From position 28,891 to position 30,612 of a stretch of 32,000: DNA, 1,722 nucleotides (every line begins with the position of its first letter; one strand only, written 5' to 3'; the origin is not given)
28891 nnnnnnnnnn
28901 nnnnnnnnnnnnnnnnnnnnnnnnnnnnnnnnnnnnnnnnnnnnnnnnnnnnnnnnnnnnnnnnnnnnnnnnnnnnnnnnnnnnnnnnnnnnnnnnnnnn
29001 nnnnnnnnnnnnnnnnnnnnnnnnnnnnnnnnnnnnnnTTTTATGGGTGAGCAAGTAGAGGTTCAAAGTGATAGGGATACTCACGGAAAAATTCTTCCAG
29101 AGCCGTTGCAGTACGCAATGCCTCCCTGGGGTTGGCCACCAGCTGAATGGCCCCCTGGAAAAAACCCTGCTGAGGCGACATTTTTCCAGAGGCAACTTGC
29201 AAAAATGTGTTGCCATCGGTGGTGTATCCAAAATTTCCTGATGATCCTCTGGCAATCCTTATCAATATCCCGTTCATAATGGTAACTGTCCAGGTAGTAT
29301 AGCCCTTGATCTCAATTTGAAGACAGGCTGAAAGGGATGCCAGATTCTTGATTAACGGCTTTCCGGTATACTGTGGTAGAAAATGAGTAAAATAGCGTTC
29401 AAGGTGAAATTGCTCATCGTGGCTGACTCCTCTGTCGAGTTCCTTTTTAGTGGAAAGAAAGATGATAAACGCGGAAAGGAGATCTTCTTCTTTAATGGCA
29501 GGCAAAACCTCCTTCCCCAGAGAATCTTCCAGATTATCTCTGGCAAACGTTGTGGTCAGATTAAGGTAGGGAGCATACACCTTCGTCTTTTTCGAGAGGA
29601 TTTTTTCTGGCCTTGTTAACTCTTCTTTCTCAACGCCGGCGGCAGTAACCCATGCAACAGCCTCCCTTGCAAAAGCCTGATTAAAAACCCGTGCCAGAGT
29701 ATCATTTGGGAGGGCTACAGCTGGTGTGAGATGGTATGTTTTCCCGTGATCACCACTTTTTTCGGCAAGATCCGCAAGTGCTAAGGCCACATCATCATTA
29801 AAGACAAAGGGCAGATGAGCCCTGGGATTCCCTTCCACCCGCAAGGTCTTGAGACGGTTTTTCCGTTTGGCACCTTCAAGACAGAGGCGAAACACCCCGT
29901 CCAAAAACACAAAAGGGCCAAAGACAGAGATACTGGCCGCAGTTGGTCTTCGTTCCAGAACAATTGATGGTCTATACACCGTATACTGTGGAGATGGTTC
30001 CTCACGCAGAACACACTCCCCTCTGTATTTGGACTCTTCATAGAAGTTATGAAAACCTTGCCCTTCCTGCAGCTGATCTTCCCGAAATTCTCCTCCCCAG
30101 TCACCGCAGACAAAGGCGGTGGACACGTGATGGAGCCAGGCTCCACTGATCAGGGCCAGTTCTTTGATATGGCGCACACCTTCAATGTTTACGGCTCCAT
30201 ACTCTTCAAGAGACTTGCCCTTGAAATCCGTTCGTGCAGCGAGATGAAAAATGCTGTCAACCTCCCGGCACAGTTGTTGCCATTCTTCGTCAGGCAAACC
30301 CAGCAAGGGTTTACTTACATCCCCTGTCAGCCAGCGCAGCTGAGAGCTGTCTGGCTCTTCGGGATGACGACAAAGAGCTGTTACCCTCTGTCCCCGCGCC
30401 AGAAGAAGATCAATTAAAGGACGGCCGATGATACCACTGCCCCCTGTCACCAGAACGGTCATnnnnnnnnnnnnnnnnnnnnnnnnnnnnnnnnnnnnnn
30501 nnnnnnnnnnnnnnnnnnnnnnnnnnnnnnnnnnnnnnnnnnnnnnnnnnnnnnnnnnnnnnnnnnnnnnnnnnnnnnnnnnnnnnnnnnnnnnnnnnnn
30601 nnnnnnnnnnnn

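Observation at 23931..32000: Translationally coupled operon combining U32, reductase-SCP2, aminotransferase, MMPL exporter, PaaK-like ligase and hydrolase: candidate anaerobic lipid-amine pathway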

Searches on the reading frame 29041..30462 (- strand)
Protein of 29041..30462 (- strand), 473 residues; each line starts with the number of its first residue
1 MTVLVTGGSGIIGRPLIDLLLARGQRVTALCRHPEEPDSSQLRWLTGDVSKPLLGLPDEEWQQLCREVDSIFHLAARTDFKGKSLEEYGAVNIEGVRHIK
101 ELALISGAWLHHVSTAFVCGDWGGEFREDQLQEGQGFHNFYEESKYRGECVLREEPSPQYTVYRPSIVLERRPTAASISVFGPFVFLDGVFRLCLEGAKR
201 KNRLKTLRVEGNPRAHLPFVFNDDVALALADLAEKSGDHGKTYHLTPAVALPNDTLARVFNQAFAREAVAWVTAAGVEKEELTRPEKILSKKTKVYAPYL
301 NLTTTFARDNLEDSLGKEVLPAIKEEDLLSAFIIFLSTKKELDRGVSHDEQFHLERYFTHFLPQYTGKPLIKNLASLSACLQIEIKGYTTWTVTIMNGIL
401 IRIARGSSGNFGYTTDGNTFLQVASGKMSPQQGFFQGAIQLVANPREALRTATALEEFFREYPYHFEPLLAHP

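Call 5: search_protein_families(library=pfam, proteins=[window:29041-30462:-], max_evalue=0.01)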
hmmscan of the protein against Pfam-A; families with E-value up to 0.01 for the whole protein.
window:29041-30462:- (473 aa): 8 families
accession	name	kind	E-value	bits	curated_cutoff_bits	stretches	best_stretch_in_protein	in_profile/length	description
PF07993.18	NAD_binding_4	-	1.6e-30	106.6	20.1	1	39-176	60-215/258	Male sterility protein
PF01370.27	Epimerase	-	1.7e-14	54.3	20.9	1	3-244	1-238/240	NAD dependent epimerase/dehydratase family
PF04321.23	RmlD_sub_bind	-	1.8e-11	44.1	27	1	1-172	1-155/287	RmlD substrate binding domain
PF01073.25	3Beta_HSD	-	1.3e-07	31.4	22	1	4-149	1-154/280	3-beta hydroxysteroid dehydrogenase/isomerase family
PF16363.11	GDP_Man_Dehyd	-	7.3e-06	26.1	27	1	4-129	1-144/332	GDP-mannose 4,6 dehydratase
PF13460.12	NAD_binding_10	-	2.5e-05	24.7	27.2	1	7-172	1-150/184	NAD(P)H-binding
PF02036.22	SCP2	-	4.9e-05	24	21.3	1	373-441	15-86/101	SCP-2 sterol transfer family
PF05368.20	NmrA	-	0.0032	17.6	27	1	2-43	4-46/298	NmrA-like family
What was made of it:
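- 29071..29403 (-): SCP2 lipid-binding domain (aa 354-464) fused to the SDR. Pfam SCP2 scores 24 bits against a cut-off of 21.3 (call 5).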

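Call 6: search_protein_families(library=ncbifam, proteins=[window:29041-30462:-], max_evalue=0.01)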
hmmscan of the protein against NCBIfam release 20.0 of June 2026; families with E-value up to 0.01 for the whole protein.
window:29041-30462:- (473 aa): 23 families
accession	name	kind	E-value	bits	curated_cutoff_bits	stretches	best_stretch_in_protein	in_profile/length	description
NF005539.0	PRK07201.1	equivalog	5.4e-39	134.4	549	1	1-266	1-268/657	SDR family oxidoreductase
TIGR01746.1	Thioester-redct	subfamily_domain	1.2e-24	87.3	213.35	1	40-262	61-279/371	thioester reductase domain-containing protein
TIGR01214.1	rmlD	equivalog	1.1e-10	41.1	224.05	1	2-258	1-220/285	dTDP-4-dehydrorhamnose reductase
TIGR03466.1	HpnA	hypoth_equivalog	2.2e-09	36.7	367.65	1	1-153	1-153/327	hopanoid-associated sugar epimerase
NF038078.1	NRPS_MxcG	equivalog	3.1e-09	34.7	2300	1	45-248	1147-1339/1442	myxochelin non-ribosomal peptide synthetase MxcG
NF042422.1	oxyalk_red_OleD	equivalog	1.6e-08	34.3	580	1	1-102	1-96/329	2-alkyl-3-oxoalkanoate reductase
NF041592.1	carboxyl_red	equivalog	1.3e-07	29.7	1300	1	29-245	821-1047/1160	carboxylic acid reductase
NF042423.1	oxyalk_red_Shew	equivalog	4.4e-06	26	580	1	2-154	10-158/331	2-alkyl-3-oxoalkanoate reductase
NF058621.1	DiazavRedAvaA7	equivalog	9.7e-06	25.4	400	1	1-35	1-35/304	3-diazoavenalumate denitrifying reductase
NF008972.0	PRK12320.1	equivalog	1e-05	24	792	1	1-116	1-103/699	hypothetical protein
NF052578.1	StrlDmthSdmBMthl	equivalog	1.8e-05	24.7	600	1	1-103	1-100/328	sterol demethylase protein SdmB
TIGR01777.1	yfcH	hypoth_equivalog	2e-05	24.3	207.35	1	3-45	1-43/292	TIGR01777 family oxidoreductase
TIGR04180.1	EDH_00030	hypoth_equivalog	7.4e-05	22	475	1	3-103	1-108/297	NAD-dependent 4,6-dehydratase LegB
NF043036.1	ErythonDh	equivalog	0.00017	20.9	325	1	1-115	1-123/321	D-erythronate dehydrogenase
TIGR01181.1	dTDP_gluc_dehyt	equivalog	0.00021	20.5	365.1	1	3-252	2-249/321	dTDP-glucose 4,6-dehydratase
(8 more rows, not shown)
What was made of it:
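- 29473..30462 (-): Thioester-reductase-type extended SDR domain (about aa 1-330) of the 473-aa SDR-SCP2 protein (AGF77435.1). NAD_binding_4 scores 1.6e-30 and TIGR01746 (thioester reductase) 1.2e-24 (calls 5, 6).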

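Call 105: search_protein_representatives(protein=window:29041-30462:-)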
Query: 473 residues. Proteins with E-value up to 0.001 (for the whole library): 6522; up to 1e-10: 1914; up to 1e-30: 37. The best 150 are listed.
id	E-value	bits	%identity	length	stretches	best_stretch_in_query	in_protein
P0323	3.3e-196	669.2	63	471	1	1-466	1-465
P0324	4.1e-120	418.3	45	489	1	2-467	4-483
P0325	6.6e-116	404.4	46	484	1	2-465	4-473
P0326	2.6e-109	382.7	44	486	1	3-464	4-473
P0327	3.0e-99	349.5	42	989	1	2-467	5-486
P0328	1.4e-84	301.1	50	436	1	3-312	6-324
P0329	2.2e-75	270.8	51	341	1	3-277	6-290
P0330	3.0e-73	263.8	45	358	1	3-340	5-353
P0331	1.3e-67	245.2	43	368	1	3-338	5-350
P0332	4.8e-57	210.3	36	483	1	3-465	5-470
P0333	1.5e-51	192.3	35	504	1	44-465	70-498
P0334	2.1e-50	188.5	35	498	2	40-465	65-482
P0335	1.4e-47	179.2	33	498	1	40-465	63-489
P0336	1.7e-45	172.3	32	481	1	1-464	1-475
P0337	3.6e-45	171.2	31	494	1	26-468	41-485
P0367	1.4e-29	119.8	28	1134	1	3-465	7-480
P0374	1.0e-28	117.0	34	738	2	3-197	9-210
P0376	1.8e-28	116.2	33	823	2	29-192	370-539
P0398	6.8e-26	107.6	29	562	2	42-307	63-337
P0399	7.1e-26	107.6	29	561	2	350-465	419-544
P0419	3.2e-24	102.1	35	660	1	2-271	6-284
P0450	1.9e-22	96.3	36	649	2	2-194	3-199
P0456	2.5e-22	95.9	30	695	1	25-306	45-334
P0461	4.1e-22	95.2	35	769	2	42-260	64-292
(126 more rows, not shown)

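Call 106: search_protein_families(library=pfam, proteins=[P0367, P0374, P0376, P0419, P0450, P0456, P0461, P0398, P0399, P0332], max_evalue=0.00001)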
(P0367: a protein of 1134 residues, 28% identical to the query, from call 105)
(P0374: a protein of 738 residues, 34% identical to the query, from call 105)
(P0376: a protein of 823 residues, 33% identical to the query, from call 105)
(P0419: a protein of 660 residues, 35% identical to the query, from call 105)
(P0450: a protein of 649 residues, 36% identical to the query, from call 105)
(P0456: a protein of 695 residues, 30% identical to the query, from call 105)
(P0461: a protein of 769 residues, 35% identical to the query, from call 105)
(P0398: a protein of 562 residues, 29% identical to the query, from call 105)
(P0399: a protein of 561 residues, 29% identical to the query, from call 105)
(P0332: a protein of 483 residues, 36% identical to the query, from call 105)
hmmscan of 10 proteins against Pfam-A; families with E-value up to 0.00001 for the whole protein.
P0367 (1134 aa): 8 families
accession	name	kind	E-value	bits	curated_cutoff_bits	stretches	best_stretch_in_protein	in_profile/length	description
PF07993.18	NAD_binding_4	-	1.2e-37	129.9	20.1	1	10-238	2-257/258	Male sterility protein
PF03176.21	MMPL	-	2.3e-35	122.6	20.5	2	512-756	56-305/333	MMPL family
PF01370.27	Epimerase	-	1.7e-19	70.7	20.9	1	7-187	1-176/240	NAD dependent epimerase/dehydratase family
PF02036.22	SCP2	-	2.5e-16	60.3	21.3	1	374-470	5-100/101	SCP-2 sterol transfer family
PF04321.23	RmlD_sub_bind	-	3.2e-12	46.5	27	1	6-192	2-160/287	RmlD substrate binding domain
PF12349.14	Sterol-sensing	-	1.2e-11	45.2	22.3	1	626-753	9-136/153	Sterol-sensing domain of SREBP cleavage-activation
PF16363.11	GDP_Man_Dehyd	-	8.5e-11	42.3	27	1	9-179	2-179/332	GDP-mannose 4,6 dehydratase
PF02460.24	Patched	-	8.9e-09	35.7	23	1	980-1116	19-154/156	Patched SSD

P0374 (738 aa): 9 families
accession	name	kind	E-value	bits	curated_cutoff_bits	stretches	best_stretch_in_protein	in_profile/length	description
PF07993.18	NAD_binding_4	-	1.8e-68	230.9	20.1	2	11-230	1-257/258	Male sterility protein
PF01370.27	Epimerase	-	2.9e-38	132.1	20.9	2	371-603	1-231/240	NAD dependent epimerase/dehydratase family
PF01073.25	3Beta_HSD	-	3.3e-16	59.6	22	1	373-531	2-160/280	3-beta hydroxysteroid dehydrogenase/isomerase family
PF04321.23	RmlD_sub_bind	-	5.2e-16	59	27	1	8-184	2-154/287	RmlD substrate binding domain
PF13460.12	NAD_binding_10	-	6.8e-12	46.1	27.2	1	375-549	1-152/184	NAD(P)H-binding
PF16363.11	GDP_Man_Dehyd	-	7.2e-11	42.6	27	0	372-530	1-166/332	GDP-mannose 4,6 dehydratase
PF00106.31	adh_short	-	4.9e-09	36.4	26.6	0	9-52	3-46/195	short chain dehydrogenase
PF05368.20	NmrA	-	2.1e-06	28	27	0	369-466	3-98/298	NmrA-like family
PF08659.16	KR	-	6.4e-06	26.6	22.6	0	369-459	1-97/180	KR domain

P0376 (823 aa): 7 families
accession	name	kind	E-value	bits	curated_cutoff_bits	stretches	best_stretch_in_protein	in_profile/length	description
PF02621.19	VitK2_biosynth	-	1.5e-59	201.9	26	1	5-263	1-251/252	Menaquinone biosynthesis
PF07993.18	NAD_binding_4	-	9.3e-48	163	20.1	1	327-570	1-258/258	Male sterility protein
PF01370.27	Epimerase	-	5.6e-22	78.8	20.9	1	326-581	2-232/240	NAD dependent epimerase/dehydratase family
PF04321.23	RmlD_sub_bind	-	1.3e-13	51.2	27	1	325-598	3-224/287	RmlD substrate binding domain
PF16363.11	GDP_Man_Dehyd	-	1.2e-10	41.9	27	1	326-511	1-179/332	GDP-mannose 4,6 dehydratase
PF01073.25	3Beta_HSD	-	3.5e-10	39.8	22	1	327-532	2-198/280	3-beta hydroxysteroid dehydrogenase/isomerase family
PF02036.22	SCP2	-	1.7e-07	31.9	21.3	1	727-807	19-99/101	SCP-2 sterol transfer family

P0419 (660 aa): 9 families
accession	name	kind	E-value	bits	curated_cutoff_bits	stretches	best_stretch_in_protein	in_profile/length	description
PF00106.31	adh_short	-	3.4e-46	157.6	26.6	1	385-576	1-191/195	short chain dehydrogenase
PF07993.18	NAD_binding_4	-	9.5e-37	127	20.1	1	9-242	1-258/258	Male sterility protein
PF13561.12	adh_short_C2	-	5.1e-30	105.2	27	1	391-587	1-196/236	Enoyl-(Acyl carrier protein) reductase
PF01370.27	Epimerase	-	6.3e-20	72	20.9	1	7-192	1-179/240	NAD dependent epimerase/dehydratase family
PF16363.11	GDP_Man_Dehyd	-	5.9e-12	46.1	27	1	8-173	1-166/332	GDP-mannose 4,6 dehydratase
PF08659.16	KR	-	7.9e-11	42.6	22.6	1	386-477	2-97/180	KR domain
PF13460.12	NAD_binding_10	-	3.2e-10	40.6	27.2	1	11-190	1-150/184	NAD(P)H-binding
PF01073.25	3Beta_HSD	-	9.2e-10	38.4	22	1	9-174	2-160/280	3-beta hydroxysteroid dehydrogenase/isomerase family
PF05368.20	NmrA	-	1e-06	29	27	0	6-46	4-37/298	NmrA-like family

P0450 (649 aa): 10 families
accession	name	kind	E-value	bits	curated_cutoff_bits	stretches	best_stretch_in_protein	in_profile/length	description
PF00106.31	adh_short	-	4.1e-53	180.2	26.6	1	371-568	2-190/195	short chain dehydrogenase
PF07993.18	NAD_binding_4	-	1.5e-37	129.6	20.1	1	6-230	1-258/258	Male sterility protein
PF13561.12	adh_short_C2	-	1.6e-34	120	27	1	379-584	6-200/236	Enoyl-(Acyl carrier protein) reductase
PF01370.27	Epimerase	-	6.5e-27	94.9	20.9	2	4-180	1-176/240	NAD dependent epimerase/dehydratase family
PF08659.16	KR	-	5.3e-17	62.7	22.6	1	371-542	2-164/180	KR domain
PF16363.11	GDP_Man_Dehyd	-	1e-12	48.7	27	1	5-163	1-167/332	GDP-mannose 4,6 dehydratase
PF04321.23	RmlD_sub_bind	-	8.3e-11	41.9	27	1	3-181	2-156/287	RmlD substrate binding domain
PF01073.25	3Beta_HSD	-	8.2e-10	38.6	22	1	5-162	1-159/280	3-beta hydroxysteroid dehydrogenase/isomerase family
PF13460.12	NAD_binding_10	-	2.2e-08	34.6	27.2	0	8-182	1-152/184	NAD(P)H-binding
PF23441.1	SDR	-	8.1e-06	25.8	27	0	367-544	5-180/258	SDR-like rossmann domain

P0456 (695 aa): 6 families
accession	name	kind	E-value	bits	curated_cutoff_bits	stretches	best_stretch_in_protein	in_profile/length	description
PF07993.18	NAD_binding_4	-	2.8e-44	151.7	20.1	1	9-257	1-258/258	Male sterility protein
PF09924.15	LPG_synthase_C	-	1.8e-22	80.2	27.5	1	439-682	8-255/298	Phosphatidylglycerol lysyltransferase, C-terminal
PF01370.27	Epimerase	-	5.9e-21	75.4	20.9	1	7-204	1-185/240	NAD dependent epimerase/dehydratase family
PF16363.11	GDP_Man_Dehyd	-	1.1e-14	55.1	27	1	8-178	1-169/332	GDP-mannose 4,6 dehydratase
PF01073.25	3Beta_HSD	-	4.4e-10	39.5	22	1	9-197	2-186/280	3-beta hydroxysteroid dehydrogenase/isomerase family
PF04321.23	RmlD_sub_bind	-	4.2e-06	26.5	27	0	6-201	2-160/287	RmlD substrate binding domain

P0461 (769 aa): 5 families
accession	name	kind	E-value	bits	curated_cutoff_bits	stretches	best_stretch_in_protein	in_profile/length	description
PF07993.18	NAD_binding_4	-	3.2e-49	167.9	20.1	1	5-208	1-210/258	Male sterility protein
PF13469.12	Sulfotransfer_3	-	5.9e-18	66.3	27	1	411-594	3-145/216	Sulfotransferase family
PF01370.27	Epimerase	-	1.3e-16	61.2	20.9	1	3-266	1-227/240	NAD dependent epimerase/dehydratase family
PF01073.25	3Beta_HSD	-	4.6e-11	42.7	22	1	4-178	1-159/280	3-beta hydroxysteroid dehydrogenase/isomerase family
PF16363.11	GDP_Man_Dehyd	-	5.6e-08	33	27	1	5-190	2-178/332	GDP-mannose 4,6 dehydratase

P0398 (562 aa): 4 families
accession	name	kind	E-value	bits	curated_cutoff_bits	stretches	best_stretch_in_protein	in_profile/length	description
PF07993.18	NAD_binding_4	-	1.1e-38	133.4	20.1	1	7-259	1-258/258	Male sterility protein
PF01370.27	Epimerase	-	2.2e-16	60.5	20.9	1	6-198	2-177/240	NAD dependent epimerase/dehydratase family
PF02036.22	SCP2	-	5.1e-09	36.8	21.3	1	422-515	17-100/101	SCP-2 sterol transfer family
PF16363.11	GDP_Man_Dehyd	-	2.1e-06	27.9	27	1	6-184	1-175/332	GDP-mannose 4,6 dehydratase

P0399 (561 aa): 4 families
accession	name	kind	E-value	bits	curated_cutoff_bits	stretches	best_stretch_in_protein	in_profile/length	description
PF07993.18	NAD_binding_4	-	2.3e-35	122.4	20.1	1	20-268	1-255/258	Male sterility protein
PF01370.27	Epimerase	-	6.9e-15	55.5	20.9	1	20-212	3-176/240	NAD dependent epimerase/dehydratase family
PF01073.25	3Beta_HSD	-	1.2e-07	31.5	22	1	20-234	2-207/280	3-beta hydroxysteroid dehydrogenase/isomerase family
PF02036.22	SCP2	-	2.2e-06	28.4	21.3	1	450-534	24-100/101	SCP-2 sterol transfer family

P0332 (483 aa): 6 families
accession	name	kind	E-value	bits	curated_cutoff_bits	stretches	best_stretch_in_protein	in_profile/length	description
PF07993.18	NAD_binding_4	-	3.4e-24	85.9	20.1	1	7-186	1-216/258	Male sterility protein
PF01370.27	Epimerase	-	8.4e-15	55.3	20.9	1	6-173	2-169/240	NAD dependent epimerase/dehydratase family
PF04321.23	RmlD_sub_bind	-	3.2e-08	33.4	27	1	4-163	2-141/287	RmlD substrate binding domain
PF01073.25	3Beta_HSD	-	3.8e-08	33.1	22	1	6-159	1-158/280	3-beta hydroxysteroid dehydrogenase/isomerase family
PF13460.12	NAD_binding_10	-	4.8e-06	27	27.2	1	9-158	1-131/184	NAD(P)H-binding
PF02036.22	SCP2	-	6.9e-06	26.8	21.3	0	382-460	20-100/101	SCP-2 sterol transfer family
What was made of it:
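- An SDR-SCP2-RND fusion exists (call 106).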

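Call 108: search_solved_structures(query=P0376, max_evalue=1e-8)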
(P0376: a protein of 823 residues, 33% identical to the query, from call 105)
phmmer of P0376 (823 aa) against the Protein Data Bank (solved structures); distinct sequences matched with E-value up to 1e-8: 6.
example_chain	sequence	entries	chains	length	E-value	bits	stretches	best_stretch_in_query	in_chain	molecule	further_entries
1zbm_A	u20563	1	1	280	3.3e-50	174.1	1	5-278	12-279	hypothetical protein AF1704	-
2czl_A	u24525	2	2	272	4.1e-33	117.5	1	3-269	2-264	hypothetical protein TTHA1568 | Menaquinone biosynthetic enzyme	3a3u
4u7w_A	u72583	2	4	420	4e-23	84.4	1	324-608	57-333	MxaA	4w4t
8v1x_A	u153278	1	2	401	5.1e-19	70.9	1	324-603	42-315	Type I polyketide synthase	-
6vtj_A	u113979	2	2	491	7.9e-10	40.5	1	322-586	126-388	Non-ribosomal peptide synthetase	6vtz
4dqv_A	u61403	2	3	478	1.3e-09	39.7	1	324-518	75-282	PROBABLE PEPTIDE SYNTHETASE NRP (PEPTIDE SYNTHASE) | Peptide synthetase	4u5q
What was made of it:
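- On Futalosine (Mqn) menaquinone pathway: An MqnD-SDR-SCP2 fusion exists (calls 106, 108).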

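Call 116: search_protein_families(library=pfam, alignment_id=A9, max_evalue=0.00001)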
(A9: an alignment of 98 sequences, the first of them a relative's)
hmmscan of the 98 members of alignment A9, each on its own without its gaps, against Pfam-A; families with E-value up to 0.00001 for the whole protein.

A. member 1, P0323 (471 aa): 5 families
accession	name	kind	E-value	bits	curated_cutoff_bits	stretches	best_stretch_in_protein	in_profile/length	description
PF07993.18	NAD_binding_4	-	1.9e-31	109.6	20.1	1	42-202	63-234/258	Male sterility protein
PF01370.27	Epimerase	-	4.2e-15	56.3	20.9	1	3-235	1-227/240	NAD dependent epimerase/dehydratase family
PF04321.23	RmlD_sub_bind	-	3.6e-12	46.4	27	1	1-172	1-155/287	RmlD substrate binding domain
PF01073.25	3Beta_HSD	-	4.4e-08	32.9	22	1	4-151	1-156/280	3-beta hydroxysteroid dehydrogenase/isomerase family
PF02036.22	SCP2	-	2.6e-07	31.3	21.3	1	357-454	1-100/101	SCP-2 sterol transfer family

B. families by the number of members that match (of 98 scanned): 18 families
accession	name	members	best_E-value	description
PF07993.18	NAD_binding_4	97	1.8e-68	Male sterility protein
PF01370.27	Epimerase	95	2.9e-38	NAD dependent epimerase/dehydratase family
PF04321.23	RmlD_sub_bind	76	2e-22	RmlD substrate binding domain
PF01073.25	3Beta_HSD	67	2.8e-18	3-beta hydroxysteroid dehydrogenase/isomerase family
PF16363.11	GDP_Man_Dehyd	65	2.2e-21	GDP-mannose 4,6 dehydratase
PF02036.22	SCP2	50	2.5e-16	SCP-2 sterol transfer family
PF13460.12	NAD_binding_10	24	2.8e-19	NAD(P)H-binding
PF14864.11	Alkyl_sulf_C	6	1.3e-08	Alkyl sulfatase C-terminal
PF05368.20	NmrA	4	1.8e-08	NmrA-like family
PF08659.16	KR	3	7.9e-11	KR domain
PF02719.21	Polysacc_synt_2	3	9.9e-09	Polysaccharide biosynthesis protein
PF00106.31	adh_short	2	3.4e-46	short chain dehydrogenase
PF00202.27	Aminotran_3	1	3.1e-86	Aminotransferase class-III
PF02621.19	VitK2_biosynth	1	1.5e-59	Menaquinone biosynthesis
PF03176.21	MMPL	1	2.3e-35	MMPL family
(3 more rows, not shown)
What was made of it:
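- The SDR-SCP2 architecture is widespread: 50 of the 98 best 50%-identity representatives carry it (calls 105, 116).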
